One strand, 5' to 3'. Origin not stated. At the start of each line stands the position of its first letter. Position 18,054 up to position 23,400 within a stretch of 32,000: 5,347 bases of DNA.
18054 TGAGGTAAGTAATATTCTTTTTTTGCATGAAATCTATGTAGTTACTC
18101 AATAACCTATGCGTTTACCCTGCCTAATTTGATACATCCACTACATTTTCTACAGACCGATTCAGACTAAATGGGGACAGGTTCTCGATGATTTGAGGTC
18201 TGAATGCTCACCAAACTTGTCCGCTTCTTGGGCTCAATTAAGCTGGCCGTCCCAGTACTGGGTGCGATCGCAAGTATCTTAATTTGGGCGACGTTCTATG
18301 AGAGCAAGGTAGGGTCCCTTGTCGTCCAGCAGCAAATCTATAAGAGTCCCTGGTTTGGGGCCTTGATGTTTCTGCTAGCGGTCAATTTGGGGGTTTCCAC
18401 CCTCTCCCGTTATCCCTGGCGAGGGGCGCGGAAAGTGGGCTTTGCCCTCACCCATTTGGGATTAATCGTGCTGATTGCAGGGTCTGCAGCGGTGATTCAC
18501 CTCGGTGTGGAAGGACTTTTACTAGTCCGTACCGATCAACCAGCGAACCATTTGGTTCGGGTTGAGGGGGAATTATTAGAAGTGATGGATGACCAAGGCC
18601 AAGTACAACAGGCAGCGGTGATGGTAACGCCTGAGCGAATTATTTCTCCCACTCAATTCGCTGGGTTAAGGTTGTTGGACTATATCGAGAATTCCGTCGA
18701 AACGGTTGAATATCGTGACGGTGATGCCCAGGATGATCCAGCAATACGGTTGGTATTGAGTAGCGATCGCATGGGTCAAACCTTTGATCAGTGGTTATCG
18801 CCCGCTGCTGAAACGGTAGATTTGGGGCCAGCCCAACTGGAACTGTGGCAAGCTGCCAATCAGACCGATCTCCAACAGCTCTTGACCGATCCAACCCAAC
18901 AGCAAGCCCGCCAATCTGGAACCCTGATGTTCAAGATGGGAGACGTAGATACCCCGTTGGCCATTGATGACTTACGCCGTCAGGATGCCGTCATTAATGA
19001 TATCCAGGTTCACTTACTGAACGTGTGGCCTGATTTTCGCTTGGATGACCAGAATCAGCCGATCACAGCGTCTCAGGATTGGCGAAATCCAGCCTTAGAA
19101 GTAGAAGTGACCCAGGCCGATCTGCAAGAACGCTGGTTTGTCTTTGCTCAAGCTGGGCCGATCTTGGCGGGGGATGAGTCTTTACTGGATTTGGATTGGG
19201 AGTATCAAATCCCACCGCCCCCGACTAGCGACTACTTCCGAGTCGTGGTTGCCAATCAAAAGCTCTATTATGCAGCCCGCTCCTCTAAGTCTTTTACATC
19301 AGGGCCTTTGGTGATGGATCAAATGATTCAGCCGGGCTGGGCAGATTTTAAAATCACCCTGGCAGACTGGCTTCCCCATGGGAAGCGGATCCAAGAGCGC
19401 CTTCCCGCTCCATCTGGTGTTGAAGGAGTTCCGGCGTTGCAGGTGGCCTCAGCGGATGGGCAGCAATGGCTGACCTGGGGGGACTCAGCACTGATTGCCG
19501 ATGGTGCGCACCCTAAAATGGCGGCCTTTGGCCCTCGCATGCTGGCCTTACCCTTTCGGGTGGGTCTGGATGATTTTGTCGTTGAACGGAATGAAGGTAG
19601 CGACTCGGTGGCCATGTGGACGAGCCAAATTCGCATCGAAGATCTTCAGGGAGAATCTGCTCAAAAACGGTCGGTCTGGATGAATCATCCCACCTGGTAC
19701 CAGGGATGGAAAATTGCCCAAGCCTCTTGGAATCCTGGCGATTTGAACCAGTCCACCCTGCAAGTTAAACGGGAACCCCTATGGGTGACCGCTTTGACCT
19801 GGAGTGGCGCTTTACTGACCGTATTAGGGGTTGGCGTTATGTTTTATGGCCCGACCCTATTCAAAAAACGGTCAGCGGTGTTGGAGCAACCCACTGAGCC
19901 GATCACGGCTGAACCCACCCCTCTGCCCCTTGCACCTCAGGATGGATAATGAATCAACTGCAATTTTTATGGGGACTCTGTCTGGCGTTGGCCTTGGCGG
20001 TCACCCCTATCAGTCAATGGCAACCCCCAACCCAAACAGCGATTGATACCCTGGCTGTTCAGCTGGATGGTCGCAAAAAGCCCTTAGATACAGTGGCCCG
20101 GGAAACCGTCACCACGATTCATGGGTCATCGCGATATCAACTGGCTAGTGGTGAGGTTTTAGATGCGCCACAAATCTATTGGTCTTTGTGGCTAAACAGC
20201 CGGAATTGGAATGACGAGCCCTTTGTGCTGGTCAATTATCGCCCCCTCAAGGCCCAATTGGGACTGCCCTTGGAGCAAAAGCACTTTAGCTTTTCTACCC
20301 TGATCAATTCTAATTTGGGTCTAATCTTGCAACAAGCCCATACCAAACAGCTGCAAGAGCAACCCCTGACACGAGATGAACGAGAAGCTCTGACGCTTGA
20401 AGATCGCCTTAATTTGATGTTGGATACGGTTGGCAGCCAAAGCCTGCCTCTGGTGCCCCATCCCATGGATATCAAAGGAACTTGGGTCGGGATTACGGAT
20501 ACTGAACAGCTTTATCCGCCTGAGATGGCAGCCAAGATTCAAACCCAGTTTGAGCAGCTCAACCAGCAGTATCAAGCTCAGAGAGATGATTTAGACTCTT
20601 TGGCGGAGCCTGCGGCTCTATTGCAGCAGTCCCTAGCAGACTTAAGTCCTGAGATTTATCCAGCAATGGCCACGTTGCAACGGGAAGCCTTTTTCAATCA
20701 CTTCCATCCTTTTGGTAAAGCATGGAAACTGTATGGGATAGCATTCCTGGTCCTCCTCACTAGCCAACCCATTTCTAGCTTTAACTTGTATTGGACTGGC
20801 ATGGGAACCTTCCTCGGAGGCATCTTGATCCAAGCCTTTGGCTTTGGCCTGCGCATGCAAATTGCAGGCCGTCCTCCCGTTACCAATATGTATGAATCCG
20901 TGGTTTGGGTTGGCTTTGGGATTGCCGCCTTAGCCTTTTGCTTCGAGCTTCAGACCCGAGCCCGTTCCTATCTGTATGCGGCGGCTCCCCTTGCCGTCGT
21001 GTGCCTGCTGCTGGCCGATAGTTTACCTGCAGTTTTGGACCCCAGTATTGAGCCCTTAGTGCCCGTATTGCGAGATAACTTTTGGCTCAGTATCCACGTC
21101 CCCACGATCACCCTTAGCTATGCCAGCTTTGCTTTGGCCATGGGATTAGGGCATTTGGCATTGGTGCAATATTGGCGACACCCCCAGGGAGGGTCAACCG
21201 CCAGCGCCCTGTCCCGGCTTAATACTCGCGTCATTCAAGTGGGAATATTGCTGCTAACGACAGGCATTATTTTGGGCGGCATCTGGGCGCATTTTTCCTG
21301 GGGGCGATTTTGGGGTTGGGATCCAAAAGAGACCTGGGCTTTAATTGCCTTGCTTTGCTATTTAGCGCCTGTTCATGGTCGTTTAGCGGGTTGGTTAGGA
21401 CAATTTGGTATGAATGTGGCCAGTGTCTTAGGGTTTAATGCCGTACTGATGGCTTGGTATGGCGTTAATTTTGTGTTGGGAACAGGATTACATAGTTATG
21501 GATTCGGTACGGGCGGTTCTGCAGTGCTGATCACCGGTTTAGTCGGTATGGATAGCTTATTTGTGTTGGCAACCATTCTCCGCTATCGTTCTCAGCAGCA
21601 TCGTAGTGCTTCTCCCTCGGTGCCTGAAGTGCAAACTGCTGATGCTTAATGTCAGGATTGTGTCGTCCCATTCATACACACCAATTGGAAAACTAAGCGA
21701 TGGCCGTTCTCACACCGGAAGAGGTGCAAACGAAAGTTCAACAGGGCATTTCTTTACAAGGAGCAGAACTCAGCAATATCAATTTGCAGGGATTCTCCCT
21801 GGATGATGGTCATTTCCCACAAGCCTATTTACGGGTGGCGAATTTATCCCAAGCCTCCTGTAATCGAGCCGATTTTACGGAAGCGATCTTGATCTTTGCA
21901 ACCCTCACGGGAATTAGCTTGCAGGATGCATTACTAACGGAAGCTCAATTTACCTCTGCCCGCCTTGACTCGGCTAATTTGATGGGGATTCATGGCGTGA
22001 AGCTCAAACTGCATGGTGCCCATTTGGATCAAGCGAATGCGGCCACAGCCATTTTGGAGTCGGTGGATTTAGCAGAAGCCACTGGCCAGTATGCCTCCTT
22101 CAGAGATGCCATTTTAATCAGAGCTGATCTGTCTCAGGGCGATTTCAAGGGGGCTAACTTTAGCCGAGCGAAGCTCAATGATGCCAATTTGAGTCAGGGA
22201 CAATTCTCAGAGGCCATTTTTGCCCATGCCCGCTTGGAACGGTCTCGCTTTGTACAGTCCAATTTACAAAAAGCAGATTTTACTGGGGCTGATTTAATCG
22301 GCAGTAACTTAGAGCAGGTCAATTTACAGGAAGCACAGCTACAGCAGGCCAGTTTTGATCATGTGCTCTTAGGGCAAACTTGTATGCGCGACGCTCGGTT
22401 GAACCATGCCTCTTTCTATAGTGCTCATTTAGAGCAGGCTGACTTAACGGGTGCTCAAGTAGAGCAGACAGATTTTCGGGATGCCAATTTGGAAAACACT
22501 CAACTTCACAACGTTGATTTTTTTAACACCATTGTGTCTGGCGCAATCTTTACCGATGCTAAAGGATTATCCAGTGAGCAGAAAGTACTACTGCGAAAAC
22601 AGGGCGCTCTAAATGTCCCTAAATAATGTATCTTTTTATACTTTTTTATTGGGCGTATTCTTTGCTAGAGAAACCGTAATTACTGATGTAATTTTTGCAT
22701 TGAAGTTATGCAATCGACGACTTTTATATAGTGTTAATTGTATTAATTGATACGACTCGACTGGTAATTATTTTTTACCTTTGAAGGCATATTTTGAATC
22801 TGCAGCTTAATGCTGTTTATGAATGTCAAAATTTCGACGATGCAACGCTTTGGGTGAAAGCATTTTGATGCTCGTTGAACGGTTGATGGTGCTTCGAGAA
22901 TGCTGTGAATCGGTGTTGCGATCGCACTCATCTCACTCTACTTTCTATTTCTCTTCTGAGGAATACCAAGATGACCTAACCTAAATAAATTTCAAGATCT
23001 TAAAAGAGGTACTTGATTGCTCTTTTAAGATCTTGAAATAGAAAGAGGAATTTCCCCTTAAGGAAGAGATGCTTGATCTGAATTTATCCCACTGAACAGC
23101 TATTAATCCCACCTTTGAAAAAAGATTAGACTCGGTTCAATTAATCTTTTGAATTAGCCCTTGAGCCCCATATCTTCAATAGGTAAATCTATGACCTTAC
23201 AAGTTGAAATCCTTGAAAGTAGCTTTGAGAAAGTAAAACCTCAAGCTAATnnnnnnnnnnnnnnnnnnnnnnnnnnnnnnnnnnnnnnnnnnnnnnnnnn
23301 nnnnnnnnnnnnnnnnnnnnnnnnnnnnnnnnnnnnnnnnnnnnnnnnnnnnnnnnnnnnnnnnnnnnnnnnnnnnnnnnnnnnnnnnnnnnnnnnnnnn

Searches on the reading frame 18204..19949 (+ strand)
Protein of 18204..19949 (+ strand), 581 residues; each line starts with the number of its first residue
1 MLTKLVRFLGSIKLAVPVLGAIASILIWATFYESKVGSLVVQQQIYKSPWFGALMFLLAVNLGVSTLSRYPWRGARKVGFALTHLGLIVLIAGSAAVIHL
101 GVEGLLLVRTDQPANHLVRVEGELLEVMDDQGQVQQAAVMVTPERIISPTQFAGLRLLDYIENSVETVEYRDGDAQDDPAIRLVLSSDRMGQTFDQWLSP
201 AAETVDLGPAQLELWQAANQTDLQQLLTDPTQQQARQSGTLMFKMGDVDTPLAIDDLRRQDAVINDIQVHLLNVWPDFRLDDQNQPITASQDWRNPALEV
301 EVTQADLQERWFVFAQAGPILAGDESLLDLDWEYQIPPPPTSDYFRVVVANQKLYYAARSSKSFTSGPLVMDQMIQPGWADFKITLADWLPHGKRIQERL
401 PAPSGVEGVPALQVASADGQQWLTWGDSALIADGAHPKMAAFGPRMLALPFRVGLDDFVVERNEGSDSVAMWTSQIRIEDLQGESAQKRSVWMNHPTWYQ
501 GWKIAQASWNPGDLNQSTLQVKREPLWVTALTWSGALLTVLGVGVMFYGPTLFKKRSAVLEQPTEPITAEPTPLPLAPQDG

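Call 16: search_protein_families(library=ncbifam, proteins=[window:18204-19949:+], max_evalue=0.001)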
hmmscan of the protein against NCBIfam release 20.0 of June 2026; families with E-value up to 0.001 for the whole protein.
window:18204-19949:+ (581 aa): 0 families

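Call 18: search_protein_families(library=pfam, proteins=[window:18204-19949:+], max_evalue=0.01)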
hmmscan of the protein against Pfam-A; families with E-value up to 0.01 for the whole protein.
window:18204-19949:+ (581 aa): 2 families
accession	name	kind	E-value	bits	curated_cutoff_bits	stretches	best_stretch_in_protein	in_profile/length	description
PF05140.19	ResB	-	2.6e-15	56.6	24.6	2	424-520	175-276/486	ResB-like family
PF18542.6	TFIIB_C_1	-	0.0034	18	25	0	121-171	38-85/99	Transcription factor IIB C-terminal module 1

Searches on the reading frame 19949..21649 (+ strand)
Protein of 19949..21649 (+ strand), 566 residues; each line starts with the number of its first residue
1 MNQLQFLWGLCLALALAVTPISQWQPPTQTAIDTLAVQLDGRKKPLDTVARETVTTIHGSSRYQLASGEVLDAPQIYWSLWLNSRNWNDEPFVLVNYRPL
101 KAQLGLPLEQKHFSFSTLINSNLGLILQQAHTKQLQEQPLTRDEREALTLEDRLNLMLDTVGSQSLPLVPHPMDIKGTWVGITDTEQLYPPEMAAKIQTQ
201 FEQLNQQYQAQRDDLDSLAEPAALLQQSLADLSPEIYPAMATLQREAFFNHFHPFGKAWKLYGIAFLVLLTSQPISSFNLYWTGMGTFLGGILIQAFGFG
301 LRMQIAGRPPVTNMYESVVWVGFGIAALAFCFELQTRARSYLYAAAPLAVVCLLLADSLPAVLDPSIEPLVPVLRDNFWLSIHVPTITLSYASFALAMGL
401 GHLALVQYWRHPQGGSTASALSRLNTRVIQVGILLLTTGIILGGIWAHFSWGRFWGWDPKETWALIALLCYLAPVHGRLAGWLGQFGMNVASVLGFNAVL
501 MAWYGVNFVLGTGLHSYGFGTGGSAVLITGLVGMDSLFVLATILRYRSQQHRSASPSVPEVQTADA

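Call 16: search_protein_families(library=ncbifam, proteins=[window:19949-21649:+], max_evalue=0.001)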
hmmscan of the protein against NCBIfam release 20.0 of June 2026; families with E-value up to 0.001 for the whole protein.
window:19949-21649:+ (566 aa): 3 families
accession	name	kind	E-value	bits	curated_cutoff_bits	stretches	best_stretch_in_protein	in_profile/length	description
TIGR03144.1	cytochr_II_ccsB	equivalog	5.8e-46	157.2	187.6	1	291-518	5-252/252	c-type cytochrome biogenesis protein CcsB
TIGR00353.1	nrfE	subfamily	2.5e-07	30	569.05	1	348-477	84-209/578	heme lyase CcmF/NrfE family subunit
TIGR01191.1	ccmC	subfamily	7.4e-06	26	186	1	381-474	14-98/184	heme ABC transporter permease CcmC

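Call 18: search_protein_families(library=pfam, proteins=[window:19949-21649:+], max_evalue=0.01)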
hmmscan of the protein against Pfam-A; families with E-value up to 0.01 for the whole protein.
window:19949-21649:+ (566 aa): 1 family
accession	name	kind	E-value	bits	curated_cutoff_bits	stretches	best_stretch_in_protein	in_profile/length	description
PF01578.25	Cytochrom_C_asm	-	1.2e-31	110.4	29.9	1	312-510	2-208/212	Cytochrome C assembly protein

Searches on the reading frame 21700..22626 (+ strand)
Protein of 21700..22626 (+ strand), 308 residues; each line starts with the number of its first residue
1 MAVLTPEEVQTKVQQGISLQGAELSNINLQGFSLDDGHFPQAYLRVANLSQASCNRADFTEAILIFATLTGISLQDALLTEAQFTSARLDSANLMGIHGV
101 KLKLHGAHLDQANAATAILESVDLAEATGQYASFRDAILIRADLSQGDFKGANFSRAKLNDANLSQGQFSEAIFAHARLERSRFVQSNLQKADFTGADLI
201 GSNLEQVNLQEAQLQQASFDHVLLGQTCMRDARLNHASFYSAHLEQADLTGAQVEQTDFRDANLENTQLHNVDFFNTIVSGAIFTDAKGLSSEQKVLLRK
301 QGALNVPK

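Call 3: search_protein_families(library=pfam, proteins=[window:21700-22626:+], max_evalue=0.1)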
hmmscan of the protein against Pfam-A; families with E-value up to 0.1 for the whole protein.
window:21700-22626:+ (308 aa): 6 families
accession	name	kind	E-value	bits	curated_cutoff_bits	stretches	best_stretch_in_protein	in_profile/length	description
PF00805.28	Pentapeptide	-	9.8e-48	159.7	20.2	8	187-224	1-38/40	Pentapeptide repeats (8 copies)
PF13599.13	Pentapeptide_4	-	3e-37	127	38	5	139-214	3-78/78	Pentapeptide repeat region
PF13576.12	Pentapeptide_3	-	8.9e-20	71.1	27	4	235-277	2-47/48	Pentapeptide repeats (9 copies)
PF25296.1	Decapeptide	-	1.5e-06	28.4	45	1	145-199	13-67/74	Decapeptide repeat region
PF23894.2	LD_SV2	-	1.1e-05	26.1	29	1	192-259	25-92/92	SV2A/B/C luminal domain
PF03120.22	DNA_ligase_OB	-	0.094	13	32.9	0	252-302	21-61/79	NAD-dependent DNA ligase OB-fold domain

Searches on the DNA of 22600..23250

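Call 84: search_rna_families(source=window, start=22600, end=23250, threshold=evalue, max_evalue=1)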
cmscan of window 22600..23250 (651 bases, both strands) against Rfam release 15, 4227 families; matches with E-value up to 1: 7.
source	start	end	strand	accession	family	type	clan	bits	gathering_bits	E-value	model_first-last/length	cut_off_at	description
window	22988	23040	+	RF04134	MIR7504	Gene; miRNA;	-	22.9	83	0.18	1-124/124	no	MIR7504 microRNA precursor family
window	22989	23039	+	RF04128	MIR8562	Gene; miRNA;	-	21.3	211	0.14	1-242/242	no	MIR8562 microRNA precursor family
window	22987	23041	-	RF03459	mir-1890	Gene; miRNA;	-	20.7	76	0.22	1-78/78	no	mir-1890 microRNA precursor family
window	22984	23042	-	RF03601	MIR7993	Gene; miRNA;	-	20.7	100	0.46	1-138/138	no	MIR7993 microRNA precursor family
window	22986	23093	-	RF01485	rli61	Cis-reg;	-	20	50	0.52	1-106/106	no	Listeria sRNA rli61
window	22989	23040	-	RF02516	MIR393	Gene; miRNA;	-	17.6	60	0.55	1-126/126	no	mir-393 microRNA precursor family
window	22600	22706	+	RF00636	NRON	Gene;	-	11.4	50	0.79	255-370/370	5'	ncRNA Repressor of NFAT (nuclear factor of activated T cells)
